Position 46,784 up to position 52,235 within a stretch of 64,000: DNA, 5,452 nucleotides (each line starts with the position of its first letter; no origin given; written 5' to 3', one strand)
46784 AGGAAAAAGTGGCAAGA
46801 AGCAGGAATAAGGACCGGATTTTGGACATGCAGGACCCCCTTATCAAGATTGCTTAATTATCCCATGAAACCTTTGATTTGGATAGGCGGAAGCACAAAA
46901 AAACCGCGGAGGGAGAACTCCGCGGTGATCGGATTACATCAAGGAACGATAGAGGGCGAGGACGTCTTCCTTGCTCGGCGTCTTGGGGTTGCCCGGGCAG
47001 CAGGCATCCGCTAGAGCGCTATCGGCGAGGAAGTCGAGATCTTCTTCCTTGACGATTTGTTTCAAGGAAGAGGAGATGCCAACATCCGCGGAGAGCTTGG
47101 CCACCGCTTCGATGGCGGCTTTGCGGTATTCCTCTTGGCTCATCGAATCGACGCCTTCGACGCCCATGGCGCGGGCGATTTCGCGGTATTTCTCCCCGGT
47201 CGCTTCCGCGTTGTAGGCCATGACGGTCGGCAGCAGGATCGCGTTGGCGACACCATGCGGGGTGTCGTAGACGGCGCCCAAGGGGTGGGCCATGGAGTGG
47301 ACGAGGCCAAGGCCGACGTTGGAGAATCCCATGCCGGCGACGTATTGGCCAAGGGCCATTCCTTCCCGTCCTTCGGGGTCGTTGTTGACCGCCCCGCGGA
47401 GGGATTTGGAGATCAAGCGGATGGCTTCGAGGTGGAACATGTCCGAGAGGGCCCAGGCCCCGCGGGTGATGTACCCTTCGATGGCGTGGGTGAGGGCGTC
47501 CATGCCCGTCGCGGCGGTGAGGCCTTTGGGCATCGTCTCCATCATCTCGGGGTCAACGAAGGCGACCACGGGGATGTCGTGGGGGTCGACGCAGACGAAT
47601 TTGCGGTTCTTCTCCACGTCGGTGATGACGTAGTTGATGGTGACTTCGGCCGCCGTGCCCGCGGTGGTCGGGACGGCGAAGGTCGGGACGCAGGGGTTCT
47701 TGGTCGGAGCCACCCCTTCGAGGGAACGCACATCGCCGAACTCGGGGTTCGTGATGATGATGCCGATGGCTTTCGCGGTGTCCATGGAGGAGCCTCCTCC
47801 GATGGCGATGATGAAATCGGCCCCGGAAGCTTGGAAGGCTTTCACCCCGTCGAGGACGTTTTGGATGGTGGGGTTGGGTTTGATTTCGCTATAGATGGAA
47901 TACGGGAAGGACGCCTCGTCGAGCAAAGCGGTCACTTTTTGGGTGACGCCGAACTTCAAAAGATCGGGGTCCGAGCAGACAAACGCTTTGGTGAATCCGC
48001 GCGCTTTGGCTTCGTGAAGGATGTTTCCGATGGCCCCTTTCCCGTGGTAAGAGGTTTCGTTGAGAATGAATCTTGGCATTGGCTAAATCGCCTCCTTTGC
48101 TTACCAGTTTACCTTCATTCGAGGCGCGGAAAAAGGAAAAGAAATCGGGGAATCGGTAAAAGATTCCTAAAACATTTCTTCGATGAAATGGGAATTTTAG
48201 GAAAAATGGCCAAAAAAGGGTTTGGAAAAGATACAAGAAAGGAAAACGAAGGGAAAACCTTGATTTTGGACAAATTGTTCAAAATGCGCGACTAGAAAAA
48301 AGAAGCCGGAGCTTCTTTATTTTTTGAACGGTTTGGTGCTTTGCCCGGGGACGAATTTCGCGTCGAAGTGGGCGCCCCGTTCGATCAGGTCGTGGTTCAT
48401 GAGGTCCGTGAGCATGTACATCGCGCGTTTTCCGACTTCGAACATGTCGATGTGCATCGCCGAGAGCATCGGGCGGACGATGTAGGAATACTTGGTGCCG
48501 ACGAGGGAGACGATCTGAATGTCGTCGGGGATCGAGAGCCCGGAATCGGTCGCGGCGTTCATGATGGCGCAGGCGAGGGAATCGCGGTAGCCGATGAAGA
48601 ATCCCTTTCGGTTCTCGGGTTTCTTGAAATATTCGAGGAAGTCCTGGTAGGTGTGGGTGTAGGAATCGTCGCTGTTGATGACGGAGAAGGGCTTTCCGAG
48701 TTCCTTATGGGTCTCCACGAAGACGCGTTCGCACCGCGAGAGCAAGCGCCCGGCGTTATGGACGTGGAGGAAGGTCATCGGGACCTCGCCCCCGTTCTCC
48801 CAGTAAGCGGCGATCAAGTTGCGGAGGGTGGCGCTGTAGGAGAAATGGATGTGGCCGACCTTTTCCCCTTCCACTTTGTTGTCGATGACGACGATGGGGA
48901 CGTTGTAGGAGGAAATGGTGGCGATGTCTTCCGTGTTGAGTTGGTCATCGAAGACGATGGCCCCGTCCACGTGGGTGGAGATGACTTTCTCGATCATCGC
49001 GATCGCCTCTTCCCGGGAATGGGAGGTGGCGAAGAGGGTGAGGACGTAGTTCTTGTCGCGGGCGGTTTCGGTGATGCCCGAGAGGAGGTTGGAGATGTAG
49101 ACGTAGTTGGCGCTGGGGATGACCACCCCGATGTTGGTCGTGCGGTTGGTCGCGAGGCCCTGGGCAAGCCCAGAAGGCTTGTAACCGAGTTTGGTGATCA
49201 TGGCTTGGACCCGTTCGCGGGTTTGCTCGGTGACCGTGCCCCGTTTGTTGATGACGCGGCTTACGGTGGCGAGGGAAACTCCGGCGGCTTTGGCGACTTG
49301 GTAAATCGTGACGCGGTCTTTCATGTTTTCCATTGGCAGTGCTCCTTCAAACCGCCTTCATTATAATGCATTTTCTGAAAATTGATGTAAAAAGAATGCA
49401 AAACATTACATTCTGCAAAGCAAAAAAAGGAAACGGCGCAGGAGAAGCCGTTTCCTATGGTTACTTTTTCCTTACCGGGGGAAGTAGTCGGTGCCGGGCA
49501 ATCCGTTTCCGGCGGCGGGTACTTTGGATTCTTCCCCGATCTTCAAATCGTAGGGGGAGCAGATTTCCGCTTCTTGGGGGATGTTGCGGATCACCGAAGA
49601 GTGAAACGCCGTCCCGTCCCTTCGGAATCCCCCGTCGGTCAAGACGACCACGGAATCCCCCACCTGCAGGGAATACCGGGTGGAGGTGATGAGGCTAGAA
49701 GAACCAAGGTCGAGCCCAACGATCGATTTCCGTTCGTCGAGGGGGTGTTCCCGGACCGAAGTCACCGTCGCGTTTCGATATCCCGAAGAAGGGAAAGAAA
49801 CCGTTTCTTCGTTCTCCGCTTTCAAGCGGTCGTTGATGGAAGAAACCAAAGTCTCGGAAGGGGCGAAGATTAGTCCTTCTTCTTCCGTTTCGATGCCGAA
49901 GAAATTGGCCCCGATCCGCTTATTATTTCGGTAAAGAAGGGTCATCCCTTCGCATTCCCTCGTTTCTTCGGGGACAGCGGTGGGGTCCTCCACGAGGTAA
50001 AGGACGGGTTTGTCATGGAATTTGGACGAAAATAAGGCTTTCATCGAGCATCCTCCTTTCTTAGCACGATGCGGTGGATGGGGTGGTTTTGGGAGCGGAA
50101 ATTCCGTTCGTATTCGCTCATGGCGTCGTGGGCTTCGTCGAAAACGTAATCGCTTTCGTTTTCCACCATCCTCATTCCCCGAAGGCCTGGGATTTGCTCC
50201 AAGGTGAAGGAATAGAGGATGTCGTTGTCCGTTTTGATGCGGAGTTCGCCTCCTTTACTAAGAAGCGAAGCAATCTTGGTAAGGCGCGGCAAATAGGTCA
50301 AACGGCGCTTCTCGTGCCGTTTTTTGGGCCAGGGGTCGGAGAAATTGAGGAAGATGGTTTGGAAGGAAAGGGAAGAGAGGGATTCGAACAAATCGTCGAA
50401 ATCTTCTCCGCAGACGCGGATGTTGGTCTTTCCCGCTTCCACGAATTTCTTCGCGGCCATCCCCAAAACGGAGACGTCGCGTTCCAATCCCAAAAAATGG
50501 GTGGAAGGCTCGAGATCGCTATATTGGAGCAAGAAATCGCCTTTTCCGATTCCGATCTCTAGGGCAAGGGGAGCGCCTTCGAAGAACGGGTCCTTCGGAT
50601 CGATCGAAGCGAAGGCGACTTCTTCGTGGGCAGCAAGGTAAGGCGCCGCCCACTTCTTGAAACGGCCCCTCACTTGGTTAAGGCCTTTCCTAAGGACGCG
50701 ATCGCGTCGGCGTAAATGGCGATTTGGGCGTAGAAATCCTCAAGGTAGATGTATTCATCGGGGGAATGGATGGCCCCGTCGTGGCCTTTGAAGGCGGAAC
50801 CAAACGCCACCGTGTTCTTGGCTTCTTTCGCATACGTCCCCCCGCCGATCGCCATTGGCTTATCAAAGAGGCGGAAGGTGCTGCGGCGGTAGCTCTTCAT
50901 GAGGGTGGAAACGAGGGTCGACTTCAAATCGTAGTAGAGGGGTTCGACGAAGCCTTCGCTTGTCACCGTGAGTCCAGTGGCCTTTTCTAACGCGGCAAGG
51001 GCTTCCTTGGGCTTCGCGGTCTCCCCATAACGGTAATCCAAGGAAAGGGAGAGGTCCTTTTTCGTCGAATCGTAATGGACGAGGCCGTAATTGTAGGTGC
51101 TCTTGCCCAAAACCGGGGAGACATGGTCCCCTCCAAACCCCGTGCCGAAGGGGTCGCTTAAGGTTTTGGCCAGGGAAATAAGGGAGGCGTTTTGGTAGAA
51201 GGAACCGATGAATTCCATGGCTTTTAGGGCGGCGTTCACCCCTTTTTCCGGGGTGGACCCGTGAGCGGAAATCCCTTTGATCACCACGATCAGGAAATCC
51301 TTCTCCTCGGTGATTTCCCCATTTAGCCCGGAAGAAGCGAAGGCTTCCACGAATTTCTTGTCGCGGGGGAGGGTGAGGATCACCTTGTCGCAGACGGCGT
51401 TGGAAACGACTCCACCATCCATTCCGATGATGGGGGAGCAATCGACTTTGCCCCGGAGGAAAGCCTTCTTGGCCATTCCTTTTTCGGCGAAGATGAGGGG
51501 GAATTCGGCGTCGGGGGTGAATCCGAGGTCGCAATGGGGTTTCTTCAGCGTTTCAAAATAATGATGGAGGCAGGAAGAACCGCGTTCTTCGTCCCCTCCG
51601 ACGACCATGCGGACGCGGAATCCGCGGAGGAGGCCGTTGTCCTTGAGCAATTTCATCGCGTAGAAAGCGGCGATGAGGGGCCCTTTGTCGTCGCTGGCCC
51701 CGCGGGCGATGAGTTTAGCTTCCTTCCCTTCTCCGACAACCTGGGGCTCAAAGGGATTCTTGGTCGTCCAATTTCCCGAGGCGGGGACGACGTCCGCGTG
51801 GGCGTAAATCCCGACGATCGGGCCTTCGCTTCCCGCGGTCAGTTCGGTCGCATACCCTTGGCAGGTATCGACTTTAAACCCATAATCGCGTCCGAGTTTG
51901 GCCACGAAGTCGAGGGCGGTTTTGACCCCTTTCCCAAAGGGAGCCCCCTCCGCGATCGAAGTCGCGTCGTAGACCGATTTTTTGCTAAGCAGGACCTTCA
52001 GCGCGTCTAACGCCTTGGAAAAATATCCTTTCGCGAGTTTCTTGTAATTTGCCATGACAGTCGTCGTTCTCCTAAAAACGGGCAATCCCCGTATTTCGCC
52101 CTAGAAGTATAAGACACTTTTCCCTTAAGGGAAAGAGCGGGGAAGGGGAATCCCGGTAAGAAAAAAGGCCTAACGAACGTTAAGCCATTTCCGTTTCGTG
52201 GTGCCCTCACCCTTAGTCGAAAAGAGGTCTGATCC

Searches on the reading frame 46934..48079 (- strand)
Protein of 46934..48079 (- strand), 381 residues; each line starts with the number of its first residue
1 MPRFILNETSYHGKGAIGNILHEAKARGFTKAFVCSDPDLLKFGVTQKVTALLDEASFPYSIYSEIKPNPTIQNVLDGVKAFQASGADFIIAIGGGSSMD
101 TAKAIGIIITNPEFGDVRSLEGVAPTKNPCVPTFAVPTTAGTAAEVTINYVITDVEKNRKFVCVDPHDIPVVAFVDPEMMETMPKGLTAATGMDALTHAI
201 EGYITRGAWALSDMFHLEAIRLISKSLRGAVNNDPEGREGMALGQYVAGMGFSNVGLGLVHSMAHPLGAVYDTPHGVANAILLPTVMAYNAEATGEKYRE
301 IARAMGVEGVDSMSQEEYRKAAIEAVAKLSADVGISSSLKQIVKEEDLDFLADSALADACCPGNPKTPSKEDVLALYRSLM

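Call 74: search_protein_families(library=pfam, proteins=[window:46934-48079:-], max_evalue=0.00001)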
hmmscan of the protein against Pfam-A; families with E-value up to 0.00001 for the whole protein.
window:46934-48079:- (381 aa): 3 families
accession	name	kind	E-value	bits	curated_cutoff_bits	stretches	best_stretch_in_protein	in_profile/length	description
PF25137.1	ADH_Fe_C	-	3.1e-66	223.2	27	1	188-380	1-193/194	Fe-containing alcohol dehydrogenase family, C-terminal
PF00465.25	Fe-ADH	-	3.6e-46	157.3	31.3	1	10-177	4-168/168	Iron-containing alcohol dehydrogenase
PF13685.12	Fe-ADH_2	-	3.2e-09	37.4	28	1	15-106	5-94/149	Iron-containing alcohol dehydrogenase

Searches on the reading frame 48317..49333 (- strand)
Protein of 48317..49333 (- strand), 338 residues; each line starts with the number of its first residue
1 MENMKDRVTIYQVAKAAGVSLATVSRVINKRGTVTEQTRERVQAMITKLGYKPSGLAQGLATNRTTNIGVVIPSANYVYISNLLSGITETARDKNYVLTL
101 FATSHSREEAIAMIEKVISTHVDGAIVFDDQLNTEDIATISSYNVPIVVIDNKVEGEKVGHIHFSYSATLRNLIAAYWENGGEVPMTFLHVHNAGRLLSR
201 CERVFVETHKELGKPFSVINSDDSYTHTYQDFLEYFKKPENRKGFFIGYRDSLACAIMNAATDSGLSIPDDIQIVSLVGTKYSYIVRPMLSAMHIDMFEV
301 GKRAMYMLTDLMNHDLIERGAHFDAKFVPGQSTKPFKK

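Call 74: search_protein_families(library=pfam, proteins=[window:48317-49333:-], max_evalue=0.00001)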
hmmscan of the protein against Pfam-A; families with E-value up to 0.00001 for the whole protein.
window:48317-49333:- (338 aa): 4 families
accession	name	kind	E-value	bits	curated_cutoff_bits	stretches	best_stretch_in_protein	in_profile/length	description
PF00356.27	LacI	-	3.7e-18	65.5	27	1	9-54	1-46/46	Bacterial regulatory proteins, lacI family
PF13377.12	Peripla_BP_3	-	2.9e-17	63.7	26.5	1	238-333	75-167/167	Periplasmic binding protein-like domain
PF00532.27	Peripla_BP_1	-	7.7e-10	39.1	22.2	1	66-277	2-223/281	Periplasmic binding proteins and sugar binding domain of LacI family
PF13407.12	Peripla_BP_4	-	2.7e-07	30.8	35.1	1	68-312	1-254/258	Periplasmic binding protein domain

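Call 75: search_protein_families(library=ncbifam, proteins=[window:48317-49333:-], max_evalue=0.001)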
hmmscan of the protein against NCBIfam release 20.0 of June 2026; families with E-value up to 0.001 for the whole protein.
window:48317-49333:- (338 aa): 17 families
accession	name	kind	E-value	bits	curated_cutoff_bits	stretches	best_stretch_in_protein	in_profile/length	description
TIGR01481.1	ccpA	equivalog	1e-52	179.6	442.35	1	7-319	2-314/330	catabolite control protein A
NF047341.1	lactose_RbsR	equivalog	3e-39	135.3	382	1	7-334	2-329/331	ribose utilization transcriptional repressor RbsR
NF007075.0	PRK09526.1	subfamily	2.2e-34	118.9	340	1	7-336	5-334/358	LacI family DNA-binding transcriptional regulator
NF052440.1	TransRegGNTRPSEAE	equivalog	2.6e-32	112.2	400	1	5-318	3-317/333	HTH-type transcriptional regulator GntR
NF007979.0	PRK10703.1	equivalog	3.2e-32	112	501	1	9-315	3-312/341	HTH-type transcriptional repressor PurR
NF008269.0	PRK11041.1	equivalog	6.2e-32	110.9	436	1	7-335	9-339/342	DNA-binding transcriptional regulator CytR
NF051853.1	TransRegUriRCory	equivalog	3.6e-28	98.6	550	1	9-314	2-304/327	transcriptional regulator UriR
NF007743.0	PRK10423.1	equivalog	5.3e-28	98.1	531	2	9-152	3-147/330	ribose operon transcriptional repressor RbsR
NF007706.0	PRK10401.1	equivalog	7.4e-24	84.7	555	1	8-154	2-147/346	HTH-type transcriptional regulator GalS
NF047913.1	TransRegIdnR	equivalog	8e-24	84.5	500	1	5-314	3-311/331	DNA-binding transcriptional regulator IdnR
NF008002.0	PRK10727.1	equivalog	1.1e-21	77.3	557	1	9-154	3-148/341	HTH-type transcriptional regulator GalR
TIGR02417.1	fruct_sucro_rep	subfamily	3.1e-21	76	389.55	1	9-161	1-157/327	D-fructose-responsive transcription factor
NF007449.0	PRK10014.1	subfamily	6.9e-21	74.7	310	1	5-204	4-201/342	Mal regulon transcriptional regulator MalI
NF008452.0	PRK11303.1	equivalog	1.5e-17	63.8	385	1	10-162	3-159/332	catabolite repressor/activator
TIGR02405.1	trehalos_R_Ecol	equivalog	4.4e-16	59.1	357.35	1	7-311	1-295/311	trehalose operon repressor TreR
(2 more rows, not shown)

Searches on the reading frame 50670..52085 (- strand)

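Call 74: search_protein_families(library=pfam, proteins=[window:50670-52085:-], max_evalue=0.00001)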
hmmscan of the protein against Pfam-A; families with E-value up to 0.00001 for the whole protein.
window:50670-52085:- (471 aa): 1 family
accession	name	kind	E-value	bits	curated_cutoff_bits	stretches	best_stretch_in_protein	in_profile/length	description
PF01546.33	Peptidase_M20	-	3.4e-22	79.8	24.6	1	93-463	2-205/206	Peptidase family M20/M25/M40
